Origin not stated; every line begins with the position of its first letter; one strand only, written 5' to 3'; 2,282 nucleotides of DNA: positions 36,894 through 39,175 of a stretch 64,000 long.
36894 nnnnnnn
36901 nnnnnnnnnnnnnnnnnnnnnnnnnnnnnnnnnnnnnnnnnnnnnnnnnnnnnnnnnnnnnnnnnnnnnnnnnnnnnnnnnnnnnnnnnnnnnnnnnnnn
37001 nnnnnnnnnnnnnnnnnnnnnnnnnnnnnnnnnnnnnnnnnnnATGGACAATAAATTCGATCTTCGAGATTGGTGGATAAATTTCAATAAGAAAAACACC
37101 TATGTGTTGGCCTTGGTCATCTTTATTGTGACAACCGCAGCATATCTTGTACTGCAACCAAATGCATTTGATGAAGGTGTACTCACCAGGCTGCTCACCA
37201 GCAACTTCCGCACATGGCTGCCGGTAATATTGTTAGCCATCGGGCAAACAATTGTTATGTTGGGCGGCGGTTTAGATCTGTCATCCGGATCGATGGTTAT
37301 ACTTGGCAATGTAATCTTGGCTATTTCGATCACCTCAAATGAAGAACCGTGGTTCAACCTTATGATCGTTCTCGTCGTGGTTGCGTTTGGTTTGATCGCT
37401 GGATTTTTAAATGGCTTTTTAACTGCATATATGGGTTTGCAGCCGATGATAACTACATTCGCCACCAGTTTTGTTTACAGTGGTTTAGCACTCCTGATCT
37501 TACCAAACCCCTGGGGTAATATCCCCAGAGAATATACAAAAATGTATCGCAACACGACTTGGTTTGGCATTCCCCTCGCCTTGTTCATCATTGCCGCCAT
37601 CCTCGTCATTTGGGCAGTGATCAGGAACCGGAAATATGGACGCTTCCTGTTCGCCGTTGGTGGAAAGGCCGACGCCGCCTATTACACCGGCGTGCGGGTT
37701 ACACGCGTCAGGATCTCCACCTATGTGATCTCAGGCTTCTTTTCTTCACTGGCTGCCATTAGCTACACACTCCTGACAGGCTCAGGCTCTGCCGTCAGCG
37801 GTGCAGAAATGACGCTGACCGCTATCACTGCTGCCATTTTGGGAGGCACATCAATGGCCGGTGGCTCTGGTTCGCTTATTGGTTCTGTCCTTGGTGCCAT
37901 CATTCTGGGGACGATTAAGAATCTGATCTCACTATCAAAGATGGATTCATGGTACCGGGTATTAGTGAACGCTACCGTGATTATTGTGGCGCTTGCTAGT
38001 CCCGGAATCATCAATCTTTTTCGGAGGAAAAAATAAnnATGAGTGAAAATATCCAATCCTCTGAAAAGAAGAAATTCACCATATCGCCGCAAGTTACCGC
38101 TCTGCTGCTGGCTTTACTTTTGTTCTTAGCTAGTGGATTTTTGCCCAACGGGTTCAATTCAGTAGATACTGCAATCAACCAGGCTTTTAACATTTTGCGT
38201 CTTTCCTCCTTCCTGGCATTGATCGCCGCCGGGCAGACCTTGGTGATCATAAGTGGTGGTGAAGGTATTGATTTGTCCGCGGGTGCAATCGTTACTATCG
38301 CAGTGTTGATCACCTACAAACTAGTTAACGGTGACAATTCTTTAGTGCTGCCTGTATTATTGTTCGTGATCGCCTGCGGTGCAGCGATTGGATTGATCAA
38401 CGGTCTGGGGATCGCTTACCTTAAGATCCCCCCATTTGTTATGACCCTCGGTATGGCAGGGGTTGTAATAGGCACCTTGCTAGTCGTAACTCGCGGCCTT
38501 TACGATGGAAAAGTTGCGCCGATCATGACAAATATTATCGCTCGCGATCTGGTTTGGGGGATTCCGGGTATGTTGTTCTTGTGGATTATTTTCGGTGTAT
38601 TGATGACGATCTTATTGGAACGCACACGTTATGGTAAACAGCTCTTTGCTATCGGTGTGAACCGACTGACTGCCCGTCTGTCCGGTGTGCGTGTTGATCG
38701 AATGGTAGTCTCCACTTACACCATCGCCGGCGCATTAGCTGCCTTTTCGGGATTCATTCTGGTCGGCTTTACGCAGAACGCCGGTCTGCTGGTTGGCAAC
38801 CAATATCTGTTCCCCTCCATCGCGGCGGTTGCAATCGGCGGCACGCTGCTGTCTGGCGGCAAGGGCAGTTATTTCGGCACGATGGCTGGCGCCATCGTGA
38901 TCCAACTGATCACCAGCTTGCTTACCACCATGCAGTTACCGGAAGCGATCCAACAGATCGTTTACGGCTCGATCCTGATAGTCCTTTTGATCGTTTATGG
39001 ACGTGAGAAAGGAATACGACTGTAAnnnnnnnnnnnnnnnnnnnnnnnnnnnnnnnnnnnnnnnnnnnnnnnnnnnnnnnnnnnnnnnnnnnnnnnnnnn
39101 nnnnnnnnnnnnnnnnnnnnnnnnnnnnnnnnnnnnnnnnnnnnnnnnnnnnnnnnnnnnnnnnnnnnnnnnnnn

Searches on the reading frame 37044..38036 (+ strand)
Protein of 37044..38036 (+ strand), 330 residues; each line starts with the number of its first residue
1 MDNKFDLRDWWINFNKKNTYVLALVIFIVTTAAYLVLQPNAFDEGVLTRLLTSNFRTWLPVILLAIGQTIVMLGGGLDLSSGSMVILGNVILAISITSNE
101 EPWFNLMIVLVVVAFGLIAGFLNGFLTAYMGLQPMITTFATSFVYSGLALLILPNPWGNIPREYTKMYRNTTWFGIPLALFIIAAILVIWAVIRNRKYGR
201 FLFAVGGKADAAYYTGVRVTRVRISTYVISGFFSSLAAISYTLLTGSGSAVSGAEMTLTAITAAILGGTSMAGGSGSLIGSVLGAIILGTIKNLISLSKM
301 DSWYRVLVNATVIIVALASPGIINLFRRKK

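Call 7: search_protein_families(library=pfam, proteins=[window:37044-38036:+])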
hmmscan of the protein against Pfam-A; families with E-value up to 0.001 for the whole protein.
window:37044-38036:+ (330 aa): 1 family
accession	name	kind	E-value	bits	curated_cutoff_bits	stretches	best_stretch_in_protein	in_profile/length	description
PF02653.21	BPD_transp_2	-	1.3e-32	113.5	26.8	1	59-316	10-268/269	Branched-chain amino acid transport system / permease component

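Call 62: search_protein_families(library=ncbifam, proteins=[window:37044-38036:+], max_evalue=0.00001)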
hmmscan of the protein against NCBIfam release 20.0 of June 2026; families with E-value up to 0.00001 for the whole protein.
window:37044-38036:+ (330 aa): 11 families
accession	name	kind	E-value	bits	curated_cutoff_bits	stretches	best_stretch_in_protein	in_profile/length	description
NF008630.0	PRK11618.1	equivalog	9.8e-41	140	363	1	20-316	9-305/331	galactofuranose ABC transporter, permease protein YjfF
NF007067.0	PRK09512.1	equivalog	2.9e-38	131.8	398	1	7-317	13-314/321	ribose ABC transporter permease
NF040906.3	GguB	equivalog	1.4e-37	129.8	450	2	172-318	220-367/375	multiple monosaccharide ABC transporter permease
NF007252.0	PRK09699.1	equivalog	3.5e-37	128.4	396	1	21-319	26-320/326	D-allose ABC transporter permease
NF008441.0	PRK11285.1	equivalog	4.1e-37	128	378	1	25-317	34-320/333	L-arabinose ABC transporter permease AraH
NF011961.0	PRK15432.1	equivalog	3.9e-34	118.4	388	1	14-321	7-305/344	autoinducer 2 ABC transporter permease LsrC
NF041862.1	YtfT_transport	equivalog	5.7e-33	114.5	535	1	45-329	50-335/339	galactofuranose ABC transporter, ATP-binding protein YtfT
NF011612.1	PRK15038.1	equivalog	2.8e-31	108.9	500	1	23-303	7-288/322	autoinducer 2 ABC transporter permease LsrD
NF007014.0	PRK09478.1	equivalog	2.1e-30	106.2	386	1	13-318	11-326/336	galactose/methyl galactoside ABC transporter permease MglC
TIGR03408.1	urea_trans_UrtC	equivalog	8.7e-13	48.7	296.2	1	179-324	172-312/313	urea ABC transporter permease subunit UrtC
TIGR03409.1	urea_trans_UrtB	equivalog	7e-08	32.5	250.3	1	175-320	144-282/291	urea ABC transporter permease subunit UrtB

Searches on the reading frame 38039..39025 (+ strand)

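Call 7: search_protein_families(library=pfam, proteins=[window:38039-39025:+])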
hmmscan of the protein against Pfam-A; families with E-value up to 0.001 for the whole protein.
window:38039-39025:+ (328 aa): 1 family
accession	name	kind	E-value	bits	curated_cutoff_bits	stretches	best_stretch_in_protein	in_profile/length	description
PF02653.21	BPD_transp_2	-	2.4e-35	122.4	26.8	1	49-317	2-269/269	Branched-chain amino acid transport system / permease component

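Call 62: search_protein_families(library=ncbifam, proteins=[window:38039-39025:+], max_evalue=0.00001)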
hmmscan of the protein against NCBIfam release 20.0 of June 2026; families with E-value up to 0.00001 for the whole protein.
window:38039-39025:+ (328 aa): 10 families
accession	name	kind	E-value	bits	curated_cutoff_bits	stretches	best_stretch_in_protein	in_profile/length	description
NF007067.0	PRK09512.1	equivalog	3.5e-36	125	398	1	10-319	13-316/321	ribose ABC transporter permease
NF008630.0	PRK11618.1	equivalog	9.4e-34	117.1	363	1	19-318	11-307/331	galactofuranose ABC transporter, permease protein YjfF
NF007014.0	PRK09478.1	equivalog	1.8e-33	116.3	386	1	10-316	6-324/336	galactose/methyl galactoside ABC transporter permease MglC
NF011961.0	PRK15432.1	equivalog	8.1e-31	107.5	388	1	18-322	10-306/344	autoinducer 2 ABC transporter permease LsrC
NF040906.3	GguB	equivalog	9.5e-31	107.3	450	2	172-316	221-365/375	multiple monosaccharide ABC transporter permease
NF007252.0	PRK09699.1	equivalog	9.2e-29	100.8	396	1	20-317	28-318/326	D-allose ABC transporter permease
NF008441.0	PRK11285.1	equivalog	1.3e-27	96.8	378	1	7-318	18-321/333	L-arabinose ABC transporter permease AraH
NF011612.1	PRK15038.1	equivalog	2.1e-26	92.8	500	1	58-318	39-303/322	autoinducer 2 ABC transporter permease LsrD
NF041862.1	YtfT_transport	equivalog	9.9e-23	80.8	535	1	10-319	13-323/339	galactofuranose ABC transporter, ATP-binding protein YtfT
TIGR03408.1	urea_trans_UrtC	equivalog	2e-06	27.8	296.2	1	183-318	176-304/313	urea ABC transporter permease subunit UrtC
